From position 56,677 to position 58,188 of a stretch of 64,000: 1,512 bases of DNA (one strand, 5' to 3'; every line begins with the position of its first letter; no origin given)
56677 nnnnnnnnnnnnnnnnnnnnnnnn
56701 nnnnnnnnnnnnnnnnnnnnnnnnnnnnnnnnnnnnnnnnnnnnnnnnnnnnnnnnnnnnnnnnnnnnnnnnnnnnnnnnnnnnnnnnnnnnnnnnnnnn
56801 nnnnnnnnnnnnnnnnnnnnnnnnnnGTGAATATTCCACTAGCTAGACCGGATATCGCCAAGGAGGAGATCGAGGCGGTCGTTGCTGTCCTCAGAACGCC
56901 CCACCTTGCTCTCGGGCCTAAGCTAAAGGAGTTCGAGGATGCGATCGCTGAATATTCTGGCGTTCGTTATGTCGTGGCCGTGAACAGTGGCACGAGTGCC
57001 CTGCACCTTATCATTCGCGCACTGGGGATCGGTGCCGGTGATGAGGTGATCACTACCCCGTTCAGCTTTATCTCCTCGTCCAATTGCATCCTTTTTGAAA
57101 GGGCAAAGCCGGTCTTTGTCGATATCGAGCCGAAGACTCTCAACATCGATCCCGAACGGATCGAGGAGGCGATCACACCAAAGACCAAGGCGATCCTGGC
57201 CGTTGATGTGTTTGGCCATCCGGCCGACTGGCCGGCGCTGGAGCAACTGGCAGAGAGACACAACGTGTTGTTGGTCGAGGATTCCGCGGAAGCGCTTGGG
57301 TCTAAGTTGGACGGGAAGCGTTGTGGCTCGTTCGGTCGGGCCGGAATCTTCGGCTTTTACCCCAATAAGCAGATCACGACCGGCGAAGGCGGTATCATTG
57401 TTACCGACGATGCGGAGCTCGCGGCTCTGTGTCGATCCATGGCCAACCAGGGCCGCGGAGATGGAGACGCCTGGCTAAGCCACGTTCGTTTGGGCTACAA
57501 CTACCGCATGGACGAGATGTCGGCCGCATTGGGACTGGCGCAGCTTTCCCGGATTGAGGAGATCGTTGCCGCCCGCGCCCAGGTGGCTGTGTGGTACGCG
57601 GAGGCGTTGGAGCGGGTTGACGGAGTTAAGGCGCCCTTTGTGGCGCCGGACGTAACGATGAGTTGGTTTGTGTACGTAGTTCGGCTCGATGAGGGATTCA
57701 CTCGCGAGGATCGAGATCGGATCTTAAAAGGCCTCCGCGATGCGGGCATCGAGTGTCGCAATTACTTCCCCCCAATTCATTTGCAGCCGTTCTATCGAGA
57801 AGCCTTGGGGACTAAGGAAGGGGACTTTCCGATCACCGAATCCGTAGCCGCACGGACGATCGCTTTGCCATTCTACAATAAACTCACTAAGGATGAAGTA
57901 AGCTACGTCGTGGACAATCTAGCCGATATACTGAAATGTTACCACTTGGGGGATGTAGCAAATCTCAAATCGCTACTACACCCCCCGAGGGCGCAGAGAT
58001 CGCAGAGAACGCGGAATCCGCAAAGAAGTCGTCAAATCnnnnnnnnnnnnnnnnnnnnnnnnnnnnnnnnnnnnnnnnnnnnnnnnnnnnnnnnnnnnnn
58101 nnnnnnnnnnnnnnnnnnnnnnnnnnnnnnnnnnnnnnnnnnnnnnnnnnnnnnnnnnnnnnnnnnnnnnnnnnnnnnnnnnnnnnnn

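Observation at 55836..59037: An ancestral DegT gene survives only as its two ends; the interior is replaced by 3 kb holding a new DegT and TA-like genes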

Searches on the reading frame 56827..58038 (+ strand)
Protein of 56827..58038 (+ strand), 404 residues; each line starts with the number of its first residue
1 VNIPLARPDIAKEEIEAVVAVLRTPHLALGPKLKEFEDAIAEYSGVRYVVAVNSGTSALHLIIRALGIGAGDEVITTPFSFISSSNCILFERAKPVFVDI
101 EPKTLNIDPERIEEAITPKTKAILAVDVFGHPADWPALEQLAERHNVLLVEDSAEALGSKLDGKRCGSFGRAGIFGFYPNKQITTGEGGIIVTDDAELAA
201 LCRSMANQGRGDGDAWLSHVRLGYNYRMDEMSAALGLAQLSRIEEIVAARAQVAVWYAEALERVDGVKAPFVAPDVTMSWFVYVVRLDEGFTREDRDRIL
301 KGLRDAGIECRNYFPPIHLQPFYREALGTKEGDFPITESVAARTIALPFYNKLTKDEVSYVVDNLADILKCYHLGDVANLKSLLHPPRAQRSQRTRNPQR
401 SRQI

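Call 8: search_protein_families(library=pfam, max_evalue=1, proteins=[window:56827-58038:+])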
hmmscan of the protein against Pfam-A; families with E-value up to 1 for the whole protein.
window:56827-58038:+ (404 aa): 5 families
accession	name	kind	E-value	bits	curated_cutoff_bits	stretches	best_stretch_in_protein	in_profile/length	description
PF01041.23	DegT_DnrJ_EryC1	-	1.8e-124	416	19.8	1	9-365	2-359/360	DegT/DnrJ/EryC1/StrS aminotransferase family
PF00155.27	Aminotran_1_2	-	4.1e-08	33.2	19.7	1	9-154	21-187/361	Aminotransferase class I and II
PF01053.26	Cys_Met_Meta_PP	-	4.1e-07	29.3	27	1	31-149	52-170/381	Cys/Met metabolism PLP-dependent enzyme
PF00266.25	Aminotran_5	-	2.2e-05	24.1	21.5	1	32-159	44-182/371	Aminotransferase class-V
PF01212.27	Beta_elim_lyase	-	0.00096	19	27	1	31-121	32-123/288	Beta-eliminating lyase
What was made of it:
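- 56827..58041 (+): Intact DegT/PglE-like sugar aminotransferase. Residues 1-370 are native. Its TAG stop was lost at the junction, so 34 foreign codons are read through. PF01041 E 1.8e-124, domain aa 9-365 (call 8).
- On DegT/DnrJ/EryC1/StrS aminotransferase (PF01041): intact gene 56827-58041: 416 bits against a cut-off of 19.8; profile positions 2-359 of 360 (call 8).
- Checked: Intact DegT at 56827-58041: PF01041 E 1.8e-124 (call 8).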

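Call 9: search_protein_families(library=ncbifam, max_evalue=1, proteins=[window:56827-58038:+])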
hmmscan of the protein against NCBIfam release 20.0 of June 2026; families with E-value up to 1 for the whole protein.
window:56827-58038:+ (404 aa): 41 families (the best 25 are shown)
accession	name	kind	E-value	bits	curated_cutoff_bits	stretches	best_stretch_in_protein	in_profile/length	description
TIGR03588.1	PseC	equivalog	4.2e-99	332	423.5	1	3-369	2-380/380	UDP-4-amino-4,6-dideoxy-N-acetyl-beta-L-altrosamine transaminase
TIGR04181.1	NHT_00031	hypoth_equivalog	1.2e-83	281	420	1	3-348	1-357/359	LegC family aminotransferase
NF008658.2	PRK11658.1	equivalog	1.9e-78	263.8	631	1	3-370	5-378/379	UDP-4-amino-4-deoxy-L-arabinose aminotransferase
TIGR04427.1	PLP_DesI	equivalog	8.6e-68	229.2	650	1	30-363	51-377/390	dTDP-4-dehydro-6-deoxyglucose aminotransferase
NF011936.0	PRK15407.1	equivalog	7.4e-64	216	423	2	9-210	43-252/440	lipopolysaccharide biosynthesis protein RfbH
NF008687.0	PRK11706.1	equivalog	1.7e-61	208.1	375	1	3-368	2-373/375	dTDP-4-amino-4,6-dideoxygalactose transaminase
TIGR02379.1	ECA_wecE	subfamily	5.3e-47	160.4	434.85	1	3-369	2-375/376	dTDP-4-amino-4,6-dideoxy-D-glucose transaminase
NF005816.0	PRK07682.1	equivalog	3.9e-07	29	620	1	50-126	94-170/390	aminotransferase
NF004770.0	PRK06108.1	subfamily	5.5e-07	28.7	422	1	48-135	98-185/396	pyridoxal phosphate-dependent aminotransferase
NF004621.0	PRK05957.1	equivalog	1.8e-06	27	498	1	46-126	89-167/389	pyridoxal phosphate-dependent aminotransferase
NF009079.0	PRK12414.1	subfamily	4.9e-06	25.8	481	1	42-125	86-168/384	methionine aminotransferase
NF006096.0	PRK08248.1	equivalog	8.7e-06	24.6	726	1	31-153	64-186/431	homocysteine synthase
NF005817.0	PRK07683.1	equivalog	1.2e-05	24.2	575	1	43-124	86-166/387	aminotransferase A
NF006569.0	PRK09082.1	subfamily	1.7e-05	24.1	420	1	50-152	94-202/386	methionine aminotransferase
NF005305.0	PRK06836.1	equivalog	2.1e-05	24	376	1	52-124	104-175/396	pyridoxal phosphate-dependent aminotransferase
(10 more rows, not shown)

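Call 26: find_homologous_proteins(query=window:56827-58038:+)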
Query window:56827-58038:+ (404 aa): 8000 proteins with E <= 0.001 among 8000 candidates; the best 120 are listed.
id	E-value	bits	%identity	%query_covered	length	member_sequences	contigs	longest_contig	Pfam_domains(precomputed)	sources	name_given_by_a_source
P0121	7.8e-269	909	100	100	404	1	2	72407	PF00155.28,PF00266.26,PF01053.27,PF01041.24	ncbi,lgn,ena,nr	ncbi:DegT/DnrJ/EryC1/StrS family aminotransferase [Candidatus Bipolaricaulota bacterium]|nr:DegT/Dnr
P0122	2.3e-207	707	83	92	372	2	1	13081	PF00155.28,PF00266.26,PF01212.28,PF01053.27,PF01041.24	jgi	-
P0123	6.2e-204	695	81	92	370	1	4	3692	PF00155.28,PF01053.27,PF01041.24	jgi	-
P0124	8.4e-196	669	77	92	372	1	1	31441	PF00155.28,PF01053.27,PF01041.24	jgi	-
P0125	9.3e-196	668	77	92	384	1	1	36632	PF00155.28,PF01053.27,PF01041.24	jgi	jgi:perosamine synthetase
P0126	8.3e-194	662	78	92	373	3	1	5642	PF00155.28,PF01053.27,PF01041.24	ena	-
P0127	7.6e-193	659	78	92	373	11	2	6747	PF00155.28,PF01053.27,PF01041.24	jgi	jgi:perosamine synthetase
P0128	7.7e-193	659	78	92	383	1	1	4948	PF00155.28,PF01053.27,PF01041.24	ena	-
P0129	5.4e-192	656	78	92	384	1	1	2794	PF01041.24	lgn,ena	-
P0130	1.2e-191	655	76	91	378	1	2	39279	PF00155.28,PF01053.27,PF01041.24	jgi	jgi:perosamine synthetase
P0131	3.1e-189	647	76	92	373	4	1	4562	PF01041.24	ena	-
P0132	4.0e-187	640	73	92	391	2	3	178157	PF00155.28,PF01212.28,PF01053.27,PF01041.24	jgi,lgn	-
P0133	3.2e-186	637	74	91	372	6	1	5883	PF00155.28,PF01053.27,PF01041.24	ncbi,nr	ncbi:TPA: polysaccharide biosynthesis protein [Candidatus Acetothermia bacterium]|nr:polysaccharide 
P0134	8.9e-186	636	70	93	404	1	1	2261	PF00155.28,PF01212.28,PF01053.27,PF01041.24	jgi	-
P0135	9.5e-186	636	75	92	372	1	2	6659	PF00155.28,PF01212.28,PF01053.27,PF01041.24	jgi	-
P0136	1.3e-185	635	70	93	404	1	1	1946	PF00155.28,PF01212.28,PF01053.27,PF01041.24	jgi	-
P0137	9.6e-185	632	72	92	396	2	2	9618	PF00155.28,PF01053.27,PF01041.24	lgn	-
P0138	1.1e-184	632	74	91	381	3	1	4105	PF01053.27,PF01041.24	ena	-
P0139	3.1e-184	631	72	92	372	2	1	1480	PF01053.27,PF01041.24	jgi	-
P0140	4.3e-184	630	74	92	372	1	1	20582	PF01053.27,PF01041.24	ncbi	-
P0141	1.3e-183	629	73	91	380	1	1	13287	PF00155.28,PF00266.26,PF01053.27,PF01041.24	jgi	-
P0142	1.3e-183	628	73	91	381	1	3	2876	PF00155.28,PF00266.26,PF01053.27,PF01041.24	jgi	-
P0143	1.4e-183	628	71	92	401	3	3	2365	PF00155.28,PF01212.28,PF01053.27,PF01041.24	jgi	-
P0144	5.7e-183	626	71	92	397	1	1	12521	PF01041.24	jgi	-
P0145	2.9e-182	624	68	93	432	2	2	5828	PF00155.28,PF01053.27,PF01041.24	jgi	-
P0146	5.5e-182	623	73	92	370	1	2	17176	PF00155.28,PF01053.27,PF01041.24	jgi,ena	-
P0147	2.1e-180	618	73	91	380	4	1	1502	PF01053.27,PF01041.24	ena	-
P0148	7.9e-180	616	71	92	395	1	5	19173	PF00155.28,PF01053.27,PF01041.24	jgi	-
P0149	3.3e-178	611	70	91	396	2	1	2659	PF00155.28,PF01212.28,PF01053.27,PF01041.24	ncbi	-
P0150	7.9e-178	609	72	91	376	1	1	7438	PF01053.27,PF01041.24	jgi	-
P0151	9.9e-178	609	70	92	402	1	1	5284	PF01053.27,PF01041.24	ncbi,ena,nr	ncbi:DegT/DnrJ/EryC1/StrS family aminotransferase [Candidatus Bipolaricaulota bacterium]|nr:DegT/Dnr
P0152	2.9e-177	608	71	92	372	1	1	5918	PF01053.27,PF01041.24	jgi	jgi:perosamine synthetase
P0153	3.8e-177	607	68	92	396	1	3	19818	PF00155.28,PF01212.28,PF01053.27,PF01041.24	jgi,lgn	jgi:perosamine synthetase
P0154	4.8e-177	607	70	93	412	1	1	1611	PF00155.28,PF01212.28,PF01053.27,PF01041.24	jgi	-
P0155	9.3e-177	606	73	90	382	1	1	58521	PF01041.24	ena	-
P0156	1.2e-176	606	72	91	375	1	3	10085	PF00155.28,PF01041.24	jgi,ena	-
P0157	1.9e-176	605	68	93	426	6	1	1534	PF00155.28,PF01212.28,PF01053.27,PF01041.24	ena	-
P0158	4.3e-176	604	70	91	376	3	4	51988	PF01053.27,PF01041.24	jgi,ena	jgi:perosamine synthetase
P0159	8.4e-176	603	72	91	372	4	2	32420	PF00155.28,PF01212.28,PF01053.27,PF01041.24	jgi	jgi:perosamine synthetase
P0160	9.5e-176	603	70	92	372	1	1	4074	PF00155.28,PF01212.28,PF01053.27,PF01041.24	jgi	-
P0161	1.4e-175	602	71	92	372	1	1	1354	PF01041.24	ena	-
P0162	6.2e-175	600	72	91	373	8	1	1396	PF00155.28,PF01053.27,PF01041.24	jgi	jgi:perosamine synthetase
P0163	6.3e-175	600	72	91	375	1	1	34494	PF00155.28,PF01053.27,PF01041.24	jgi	jgi:perosamine synthetase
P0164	1.3e-174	599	70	91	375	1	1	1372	PF01041.24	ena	-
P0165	1.9e-174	598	71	91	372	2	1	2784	PF01053.27,PF01041.24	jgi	jgi:perosamine synthetase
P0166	5.5e-173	594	73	90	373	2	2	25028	PF01041.24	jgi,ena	-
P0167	7.4e-173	593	71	90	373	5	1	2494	PF01041.24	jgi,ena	-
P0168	1.3e-172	592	71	89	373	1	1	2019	PF01053.27,PF01041.24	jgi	jgi:perosamine synthetase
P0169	1.9e-172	592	73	87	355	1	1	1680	PF01053.27,PF01041.24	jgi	-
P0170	2.1e-172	592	67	93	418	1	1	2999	PF00155.28,PF01053.27,PF01041.24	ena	-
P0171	2.2e-172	592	71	91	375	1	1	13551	PF01041.24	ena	-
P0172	2.3e-172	591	72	90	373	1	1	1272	PF00155.28,PF01053.27,PF01041.24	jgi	jgi:perosamine synthetase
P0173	2.3e-172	591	69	91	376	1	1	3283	PF01053.27,PF01041.24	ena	-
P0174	3.0e-172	591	71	91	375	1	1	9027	PF01041.24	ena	-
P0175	3.6e-172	591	71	92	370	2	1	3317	PF01041.24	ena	-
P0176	4.1e-172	591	72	91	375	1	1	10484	PF00155.28,PF01053.27,PF01041.24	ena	-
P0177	4.3e-172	591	70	91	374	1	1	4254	PF01053.27,PF01041.24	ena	-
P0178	8.2e-172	590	70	91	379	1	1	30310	PF01041.24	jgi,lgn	jgi:perosamine synthetase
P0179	1.2e-171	589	65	92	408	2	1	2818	PF00155.28,PF01212.28,PF01053.27,PF01041.24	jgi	-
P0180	1.3e-171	589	70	91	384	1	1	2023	PF01053.27,PF01041.24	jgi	-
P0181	1.3e-171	589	70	91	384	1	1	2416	PF01053.27,PF01041.24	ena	-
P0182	1.4e-171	589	70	91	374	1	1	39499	PF01053.27,PF01041.24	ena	-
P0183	4.2e-171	587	70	91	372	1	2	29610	PF00155.28,PF01212.28,PF01041.24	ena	-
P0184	5.6e-171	587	72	91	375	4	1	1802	PF00155.28,PF01053.27,PF01041.24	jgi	-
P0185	1.2e-170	586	68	92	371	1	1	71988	PF00155.28,PF01212.28,PF01053.27,PF01041.24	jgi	-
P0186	1.8e-170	585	70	92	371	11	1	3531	PF01053.27,PF01041.24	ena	-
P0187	2.0e-170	585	67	92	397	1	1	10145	PF00155.28,PF01212.28,PF01053.27,PF01041.24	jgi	-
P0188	2.8e-170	585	67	92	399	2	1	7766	PF00155.28,PF01212.28,PF01053.27,PF01041.24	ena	-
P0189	3.8e-170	584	69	91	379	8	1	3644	PF00155.28,PF01053.27,PF01041.24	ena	-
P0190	4.1e-170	584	71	92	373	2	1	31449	PF01041.24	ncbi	-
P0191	4.6e-170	584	70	91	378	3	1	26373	PF01053.27,PF01041.24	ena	-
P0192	6.9e-170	583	73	86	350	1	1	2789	PF01041.24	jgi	jgi:perosamine synthetase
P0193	1.5e-169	582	70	91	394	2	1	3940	PF00155.28,PF01212.28,PF01053.27,PF01041.24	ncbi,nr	ncbi:TPA: DegT/DnrJ/EryC1/StrS family aminotransferase [Candidatus Bipolaricaulota bacterium]|nr:Deg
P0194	4.4e-169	581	68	92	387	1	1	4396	PF00155.28,PF01053.27,PF01041.24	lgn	-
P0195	8.4e-169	580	63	92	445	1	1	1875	PF00155.28,PF01041.24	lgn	-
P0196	1.5e-168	579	68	91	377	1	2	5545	PF01053.27,PF01041.24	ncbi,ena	-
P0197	2.2e-168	578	70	90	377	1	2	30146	PF00155.28,PF01041.24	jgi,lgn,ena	-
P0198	4.3e-168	577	70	90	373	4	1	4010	PF01041.24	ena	-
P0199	6.1e-168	577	69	90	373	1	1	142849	PF01041.24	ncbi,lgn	-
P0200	7.9e-168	577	70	90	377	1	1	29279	PF00155.28,PF01041.24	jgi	-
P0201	1.3e-167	576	68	92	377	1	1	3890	PF01041.24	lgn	-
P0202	1.6e-167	576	66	92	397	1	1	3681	PF00155.28,PF01212.28,PF01053.27,PF01041.24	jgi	-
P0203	2.4e-167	575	69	90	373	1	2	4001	PF01041.24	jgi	jgi:perosamine synthetase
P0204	3.8e-167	574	69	90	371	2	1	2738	PF01053.27,PF01041.24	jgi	jgi:perosamine synthetase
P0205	5.0e-167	574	68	91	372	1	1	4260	PF00155.28,PF01053.27,PF01041.24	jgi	-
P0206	1.5e-166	572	70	92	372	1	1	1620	PF01041.24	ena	-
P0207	1.5e-166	572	68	92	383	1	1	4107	PF01053.27,PF01041.24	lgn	-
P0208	2.2e-166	572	68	91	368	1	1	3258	PF00155.28,PF01212.28,PF01053.27,PF01041.24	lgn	-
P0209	2.8e-166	571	69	91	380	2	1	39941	PF00155.28,PF01041.24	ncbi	ncbi:MAG: DegT/DnrJ/EryC1/StrS family aminotransferase [Candidatus Bipolaricaulia bacterium]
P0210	3.5e-166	571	71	90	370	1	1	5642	PF01041.24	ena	-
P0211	4.1e-166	571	67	91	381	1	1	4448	PF00155.28,PF01041.24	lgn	-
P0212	5.7e-166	570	68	91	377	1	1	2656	PF01041.24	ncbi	-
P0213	1.0e-165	570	67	92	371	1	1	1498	PF00155.28,PF01041.24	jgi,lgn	jgi:perosamine synthetase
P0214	1.0e-165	570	68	92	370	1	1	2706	PF00266.26,PF01212.28,PF01053.27,PF01041.24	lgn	-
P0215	1.2e-165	569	68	89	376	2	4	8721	PF01053.27,PF01041.24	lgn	-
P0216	2.2e-165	569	66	91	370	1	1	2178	PF00155.28,PF01212.28,PF01041.24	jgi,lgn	jgi:perosamine synthetase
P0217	4.7e-165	567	66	92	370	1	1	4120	PF01053.27,PF01041.24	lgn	-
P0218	5.0e-165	567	66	92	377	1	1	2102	PF01053.27,PF01041.24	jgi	-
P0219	6.5e-165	567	68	91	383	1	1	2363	PF01041.24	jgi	-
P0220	1.1e-164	566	66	92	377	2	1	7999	PF01041.24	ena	-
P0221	1.3e-164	566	66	90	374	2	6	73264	PF01041.24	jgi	-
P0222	1.6e-164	566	68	92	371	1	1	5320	PF01053.27,PF01041.24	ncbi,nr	ncbi:MAG: DegT/DnrJ/EryC1/StrS family aminotransferase [Candidatus Bipolaricaulis sp.]|nr:DegT/DnrJ/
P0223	2.0e-164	565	69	91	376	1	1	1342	PF01041.24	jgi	jgi:perosamine synthetase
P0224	2.4e-164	565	68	90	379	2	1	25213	PF01212.28,PF01041.24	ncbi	-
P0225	3.2e-164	565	66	91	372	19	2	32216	PF00155.28,PF01212.28,PF01053.27,PF01041.24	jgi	jgi:perosamine synthetase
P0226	3.7e-164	564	67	91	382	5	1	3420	PF00155.28,PF01053.27,PF01041.24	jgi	-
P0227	7.3e-164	563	68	91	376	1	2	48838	PF01053.27,PF01041.24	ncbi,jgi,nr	ncbi:MAG: DegT/DnrJ/EryC1/StrS family aminotransferase [Candidatus Acetothermia bacterium]|jgi:peros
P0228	8.6e-164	563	68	90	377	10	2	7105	PF01053.27,PF01041.24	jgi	-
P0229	9.7e-164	563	68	91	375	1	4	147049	PF01053.27,PF01041.24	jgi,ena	-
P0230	1.1e-163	563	68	90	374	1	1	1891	PF01053.27,PF01041.24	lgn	-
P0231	1.3e-163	563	63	92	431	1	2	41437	PF00155.28,PF01053.27,PF01041.24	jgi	-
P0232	1.6e-163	562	69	90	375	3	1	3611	PF01041.24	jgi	-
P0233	1.8e-163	562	69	90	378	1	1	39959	PF01041.24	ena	-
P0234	2.0e-163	562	68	90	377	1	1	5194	PF01053.27,PF01041.24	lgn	-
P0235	2.4e-163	562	69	91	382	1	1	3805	PF00155.28,PF01041.24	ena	-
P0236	2.5e-163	562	67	92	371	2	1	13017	PF01053.27,PF01041.24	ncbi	-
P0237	3.8e-163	561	66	91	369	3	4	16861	PF00155.28,PF01212.28,PF01053.27,PF01041.24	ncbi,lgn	ncbi:MAG: DegT/DnrJ/EryC1/StrS family aminotransferase [Candidatus Caldarchaeum sp.]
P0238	3.8e-163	561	67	92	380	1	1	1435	PF00155.28,PF01212.28,PF01041.24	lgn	-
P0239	4.0e-163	561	66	91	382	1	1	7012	PF01053.27,PF01041.24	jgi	jgi:perosamine synthetase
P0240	5.5e-163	561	66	91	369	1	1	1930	PF00155.28,PF01212.28,PF01053.27,PF01041.24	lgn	-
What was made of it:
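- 56827..58041 (+): Homologues reach 83% identity but cover only about aa 1-372 (call 26).
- On DegT/DnrJ/EryC1/StrS aminotransferase (PF01041): intact gene 56827-58041: More than 120 homologues at 63-83% identity (call 26).
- Checked: The intact DegT is not divergent: more than 120 homologues at 63-83% identity (call 26).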

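Call 28: find_encoding_contigs(protein=P0122, flank=6000, max_places=2)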
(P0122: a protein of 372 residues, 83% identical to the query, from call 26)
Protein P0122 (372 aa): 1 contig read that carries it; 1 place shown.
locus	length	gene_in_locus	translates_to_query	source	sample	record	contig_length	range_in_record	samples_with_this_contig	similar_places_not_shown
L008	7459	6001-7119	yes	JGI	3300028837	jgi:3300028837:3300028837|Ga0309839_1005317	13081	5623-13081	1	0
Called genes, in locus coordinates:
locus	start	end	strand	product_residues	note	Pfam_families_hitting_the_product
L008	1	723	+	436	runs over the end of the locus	PF03446:NAD_binding_2, PF03721:UDPG_MGDP_dh_N, PF00984:UDPG_MGDP_dh, PF03720:UDPG_MGDP_dh_C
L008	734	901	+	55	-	-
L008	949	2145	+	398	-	PF13439:Glyco_transf_4, PF13579:Glyco_trans_4_4, PF00534:Glycos_transf_1, PF13692:Glyco_trans_1_4, PF13524:Glyco_trans_1_2 (weak)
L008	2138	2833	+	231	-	PF02397:Bac_transf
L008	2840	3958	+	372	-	PF21360:PylC-like_N, PF02655:ATP-grasp_3 (weak), PF02786:CPSase_L_D2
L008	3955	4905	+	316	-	PF01073:3Beta_HSD, PF01370:Epimerase, PF02719:Polysacc_synt_2, PF04321:RmlD_sub_bind, PF05368:NmrA (weak), PF07993:NAD_binding_4, PF13460:NAD_binding_10, PF16363:GDP_Man_Dehyd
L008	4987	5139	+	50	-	-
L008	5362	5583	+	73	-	PF12651:RHH_3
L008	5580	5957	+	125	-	PF02661:Fic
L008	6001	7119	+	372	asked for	PF00155:Aminotran_1_2 (weak), PF01041:DegT_DnrJ_EryC1, PF00266:Aminotran_5 (faint), PF01053:Cys_Met_Meta_PP (weak), PF01212:Beta_elim_lyase (faint)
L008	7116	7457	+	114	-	?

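Call 29: find_encoding_contigs(protein=P0124, flank=6000, max_places=2)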
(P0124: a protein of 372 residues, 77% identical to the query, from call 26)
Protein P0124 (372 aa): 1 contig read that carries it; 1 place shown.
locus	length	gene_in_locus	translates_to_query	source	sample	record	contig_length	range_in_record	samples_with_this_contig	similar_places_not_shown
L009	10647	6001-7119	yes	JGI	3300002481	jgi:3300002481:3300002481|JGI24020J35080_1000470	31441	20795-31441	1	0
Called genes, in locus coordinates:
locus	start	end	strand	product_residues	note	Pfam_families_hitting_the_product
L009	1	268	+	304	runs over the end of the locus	PF00535:Glycos_transf_2, PF10111:Glyco_tranf_2_2 (faint), PF13641:Glyco_tranf_2_3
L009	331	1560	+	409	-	PF13477:Glyco_trans_4_2, PF13439:Glyco_transf_4 (weak), PF13579:Glyco_trans_4_4, PF00534:Glycos_transf_1, PF13692:Glyco_trans_1_4, PF13524:Glyco_trans_1_2 (weak)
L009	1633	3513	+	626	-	PF13522:GATase_6, PF13537:GATase_7, PF00733:Asn_synthase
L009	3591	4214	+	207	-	PF02397:Bac_transf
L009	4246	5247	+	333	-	PF21360:PylC-like_N, PF02655:ATP-grasp_3, PF15632:ATPgrasp_Ter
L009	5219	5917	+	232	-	PF00702:Hydrolase, PF12710:HAD (weak), PF13419:HAD_2, PF13242:Hydrolase_like (faint)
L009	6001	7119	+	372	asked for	PF00155:Aminotran_1_2 (weak), PF01041:DegT_DnrJ_EryC1, PF01053:Cys_Met_Meta_PP (weak)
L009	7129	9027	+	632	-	PF13727:CoA_binding_3, PF00106:adh_short (weak), PF04321:RmlD_sub_bind, PF01073:3Beta_HSD, PF01370:Epimerase, PF02719:Polysacc_synt_2, PF13460:NAD_binding_10 (weak), PF16363:GDP_Man_Dehyd, +1 more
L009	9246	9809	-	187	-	PF01661:Macro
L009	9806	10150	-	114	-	PF00581:Rhodanese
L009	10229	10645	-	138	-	?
